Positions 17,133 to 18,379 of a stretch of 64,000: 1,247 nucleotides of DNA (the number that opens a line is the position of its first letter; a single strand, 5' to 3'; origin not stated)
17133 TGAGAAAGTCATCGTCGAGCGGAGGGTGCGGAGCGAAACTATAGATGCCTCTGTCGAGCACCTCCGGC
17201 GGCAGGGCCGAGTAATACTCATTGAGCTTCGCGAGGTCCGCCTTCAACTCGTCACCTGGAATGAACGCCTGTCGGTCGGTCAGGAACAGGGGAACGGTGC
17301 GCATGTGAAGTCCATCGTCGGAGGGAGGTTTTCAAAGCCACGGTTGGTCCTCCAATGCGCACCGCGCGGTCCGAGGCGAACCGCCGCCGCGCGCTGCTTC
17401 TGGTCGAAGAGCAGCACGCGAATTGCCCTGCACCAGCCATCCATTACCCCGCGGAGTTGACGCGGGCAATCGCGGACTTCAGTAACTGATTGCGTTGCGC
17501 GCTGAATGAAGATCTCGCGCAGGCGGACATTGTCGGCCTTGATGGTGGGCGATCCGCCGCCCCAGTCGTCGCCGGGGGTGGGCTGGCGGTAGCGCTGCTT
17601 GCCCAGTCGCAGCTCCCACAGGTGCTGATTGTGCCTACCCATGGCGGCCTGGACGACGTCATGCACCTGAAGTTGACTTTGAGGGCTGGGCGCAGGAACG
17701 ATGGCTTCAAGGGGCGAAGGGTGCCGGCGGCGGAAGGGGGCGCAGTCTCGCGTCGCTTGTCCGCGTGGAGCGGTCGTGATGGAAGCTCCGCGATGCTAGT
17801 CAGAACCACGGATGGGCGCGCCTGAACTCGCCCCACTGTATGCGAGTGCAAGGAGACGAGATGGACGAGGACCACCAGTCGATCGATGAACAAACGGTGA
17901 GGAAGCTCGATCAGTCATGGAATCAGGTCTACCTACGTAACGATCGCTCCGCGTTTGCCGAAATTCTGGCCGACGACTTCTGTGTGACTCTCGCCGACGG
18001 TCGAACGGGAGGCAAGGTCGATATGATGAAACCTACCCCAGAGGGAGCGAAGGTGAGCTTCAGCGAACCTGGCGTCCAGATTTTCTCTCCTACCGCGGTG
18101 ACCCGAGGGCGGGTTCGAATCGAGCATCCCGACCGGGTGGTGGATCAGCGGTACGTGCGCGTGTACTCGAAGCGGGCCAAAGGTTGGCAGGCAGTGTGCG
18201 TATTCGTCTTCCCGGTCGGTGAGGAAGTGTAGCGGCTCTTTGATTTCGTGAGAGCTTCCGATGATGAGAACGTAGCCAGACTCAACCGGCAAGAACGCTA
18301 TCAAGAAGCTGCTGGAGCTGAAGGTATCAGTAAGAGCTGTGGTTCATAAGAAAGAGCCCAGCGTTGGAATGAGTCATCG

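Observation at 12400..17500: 150-bp direct repeats 4.9 kb apart, identical except for a 20-nt hypervariable patch, bracketing the most decayed part of the window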

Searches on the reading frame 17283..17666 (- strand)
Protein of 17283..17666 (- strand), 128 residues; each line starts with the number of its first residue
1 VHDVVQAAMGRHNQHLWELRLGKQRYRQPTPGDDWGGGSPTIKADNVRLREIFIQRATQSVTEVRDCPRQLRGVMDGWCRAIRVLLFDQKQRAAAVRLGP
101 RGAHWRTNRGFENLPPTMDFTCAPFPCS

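Call 11: search_protein_families(library=pfam, proteins=[window:17283-17666:-], max_evalue=0.01)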
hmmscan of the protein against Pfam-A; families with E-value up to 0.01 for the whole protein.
window:17283-17666:- (128 aa): 1 family
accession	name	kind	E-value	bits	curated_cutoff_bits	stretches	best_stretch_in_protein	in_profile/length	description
PF07929.16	PRiA4_ORF3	-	1e-06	29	26.6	1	1-56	31-85/173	Plasmid pRiA4b ORF-3-like protein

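Call 15: find_homologous_proteins(query=window:17283-17666:-, max_evalue=0.001)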
Query window:17283-17666:- (128 aa): 16 proteins with E <= 0.001 among 22 candidates.
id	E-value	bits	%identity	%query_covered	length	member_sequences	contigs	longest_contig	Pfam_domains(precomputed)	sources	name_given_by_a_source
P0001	1.4e-73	263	95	94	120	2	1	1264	-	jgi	-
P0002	1.2e-19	89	74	45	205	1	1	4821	PF07929.17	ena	-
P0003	4.7e-19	87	76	45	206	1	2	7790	PF07929.17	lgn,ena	-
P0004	6.7e-19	86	76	45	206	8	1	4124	PF07929.17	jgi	jgi:hypothetical protein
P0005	1.8e-18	85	74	45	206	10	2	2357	PF07929.17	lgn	-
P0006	3.1e-18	84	74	45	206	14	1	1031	PF07929.17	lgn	-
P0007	4.7e-18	83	74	45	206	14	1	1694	PF07929.17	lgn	-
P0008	6.8e-18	83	74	45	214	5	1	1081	PF07929.17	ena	-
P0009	2.7e-17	81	71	45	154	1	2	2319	PF07929.17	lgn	-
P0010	1.9e-16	78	71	45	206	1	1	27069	PF07929.17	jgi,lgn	jgi:hypothetical protein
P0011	6.9e-16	76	74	41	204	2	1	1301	PF07929.17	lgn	-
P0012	7.3e-15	73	66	45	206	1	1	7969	PF07929.17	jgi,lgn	jgi:hypothetical protein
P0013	5.1e-13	67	66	41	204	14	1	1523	PF07929.17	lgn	-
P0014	5.6e-13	67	64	45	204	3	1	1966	PF07929.17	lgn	-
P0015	3.2e-9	55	55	45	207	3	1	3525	PF07929.17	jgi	-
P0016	1.3e-8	53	76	29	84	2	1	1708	PF07929.17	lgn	-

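Call 18: find_encoding_contigs(protein=P0001, flank=10000)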
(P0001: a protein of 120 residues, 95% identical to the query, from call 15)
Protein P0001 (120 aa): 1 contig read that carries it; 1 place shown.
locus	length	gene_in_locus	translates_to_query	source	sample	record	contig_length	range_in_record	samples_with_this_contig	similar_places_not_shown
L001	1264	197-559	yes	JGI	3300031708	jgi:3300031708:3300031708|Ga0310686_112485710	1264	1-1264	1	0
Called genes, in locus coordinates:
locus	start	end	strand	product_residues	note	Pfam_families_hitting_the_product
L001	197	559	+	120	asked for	-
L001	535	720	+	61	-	-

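Call 31: find_encoding_contigs(protein=P0003, flank=4000, max_places=2)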
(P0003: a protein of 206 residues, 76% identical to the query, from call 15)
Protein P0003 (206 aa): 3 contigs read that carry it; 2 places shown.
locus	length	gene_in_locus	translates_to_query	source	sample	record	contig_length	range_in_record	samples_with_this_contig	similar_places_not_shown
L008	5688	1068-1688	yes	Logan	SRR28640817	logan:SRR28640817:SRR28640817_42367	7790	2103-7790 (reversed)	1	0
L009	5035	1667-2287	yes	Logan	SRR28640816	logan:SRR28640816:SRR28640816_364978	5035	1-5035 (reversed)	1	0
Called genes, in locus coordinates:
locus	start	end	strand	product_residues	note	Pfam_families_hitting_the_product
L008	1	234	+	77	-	?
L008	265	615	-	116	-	PF25212:HVO_A0114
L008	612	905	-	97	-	PF20126:TumE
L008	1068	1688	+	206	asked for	PF07929:PRiA4_ORF3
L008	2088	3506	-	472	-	PF00072:Response_reg (weak), PF19974:TCAD9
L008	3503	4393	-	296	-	PF02518:HATPase_c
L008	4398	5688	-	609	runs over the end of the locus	PF02463:SMC_N (faint), PF13175:AAA_15 (faint), PF13476:AAA_23 (weak), PF13304:AAA_21 (faint)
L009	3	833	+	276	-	?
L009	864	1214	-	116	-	PF25212:HVO_A0114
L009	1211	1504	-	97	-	PF20126:TumE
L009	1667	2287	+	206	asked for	PF07929:PRiA4_ORF3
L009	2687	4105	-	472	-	PF00072:Response_reg (weak), PF19974:TCAD9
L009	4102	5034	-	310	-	?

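Call 32: find_encoding_contigs(protein=P0010, flank=4000, max_places=2)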
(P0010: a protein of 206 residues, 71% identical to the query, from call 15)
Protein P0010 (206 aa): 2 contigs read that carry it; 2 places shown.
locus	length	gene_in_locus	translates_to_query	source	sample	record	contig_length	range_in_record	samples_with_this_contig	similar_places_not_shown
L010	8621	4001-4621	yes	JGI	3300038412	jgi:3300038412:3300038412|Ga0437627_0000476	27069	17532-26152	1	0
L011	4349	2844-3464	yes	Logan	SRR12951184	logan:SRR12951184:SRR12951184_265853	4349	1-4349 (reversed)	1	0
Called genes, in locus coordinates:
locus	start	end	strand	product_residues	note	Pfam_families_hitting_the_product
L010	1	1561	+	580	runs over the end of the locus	PF01590:GAF, PF13185:GAF_2, PF00512:HisKA, PF02518:HATPase_c, PF00072:Response_reg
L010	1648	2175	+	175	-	PF09351:DUF1993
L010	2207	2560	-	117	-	PF13682:CZB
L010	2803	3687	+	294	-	PF01135:PCMT, PF13489:Methyltransf_23, PF01209:Ubie_methyltran, PF13847:Methyltransf_31, PF08241:Methyltransf_11, PF08242:Methyltransf_12, PF13649:Methyltransf_25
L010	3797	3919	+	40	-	-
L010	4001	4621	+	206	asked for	PF07929:PRiA4_ORF3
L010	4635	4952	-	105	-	PF01381:HTH_3 (weak)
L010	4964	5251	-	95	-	PF05015:HigB-like_toxin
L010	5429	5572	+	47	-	-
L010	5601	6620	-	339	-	PF01548:DEDD_Tnp_IS110, PF02371:Transposase_20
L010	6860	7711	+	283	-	PF01656:CbiA, PF13614:AAA_31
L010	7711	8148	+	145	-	-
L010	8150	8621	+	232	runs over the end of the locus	-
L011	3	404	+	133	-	?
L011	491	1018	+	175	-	PF09351:DUF1993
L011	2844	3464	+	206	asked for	PF07929:PRiA4_ORF3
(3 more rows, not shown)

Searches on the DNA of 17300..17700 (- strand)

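Call 12: search_dna_similar(query=window:17300-17700:-, collection=plasmids, mode=distant, max_rows=25)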
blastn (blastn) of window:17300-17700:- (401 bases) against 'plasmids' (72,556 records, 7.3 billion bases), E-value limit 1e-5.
No match.

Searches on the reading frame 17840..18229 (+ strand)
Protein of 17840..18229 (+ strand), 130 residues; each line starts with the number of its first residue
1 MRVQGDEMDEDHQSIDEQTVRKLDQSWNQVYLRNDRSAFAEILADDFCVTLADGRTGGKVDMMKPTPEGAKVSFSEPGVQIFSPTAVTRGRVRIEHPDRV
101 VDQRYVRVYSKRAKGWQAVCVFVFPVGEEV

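Call 11: search_protein_families(library=pfam, proteins=[window:17840-18229:+], max_evalue=0.01)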
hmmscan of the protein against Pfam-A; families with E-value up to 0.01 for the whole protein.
window:17840-18229:+ (130 aa): 1 family
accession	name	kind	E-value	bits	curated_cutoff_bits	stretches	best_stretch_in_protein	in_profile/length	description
PF14534.12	DUF4440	-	5e-11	43.4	25.2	1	20-117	1-106/107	Domain of unknown function (DUF4440)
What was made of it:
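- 17840..18232 (+): DUF4440 gene, the last gene of the islet. Pfam PF14534, E 5e-11 (call 11).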
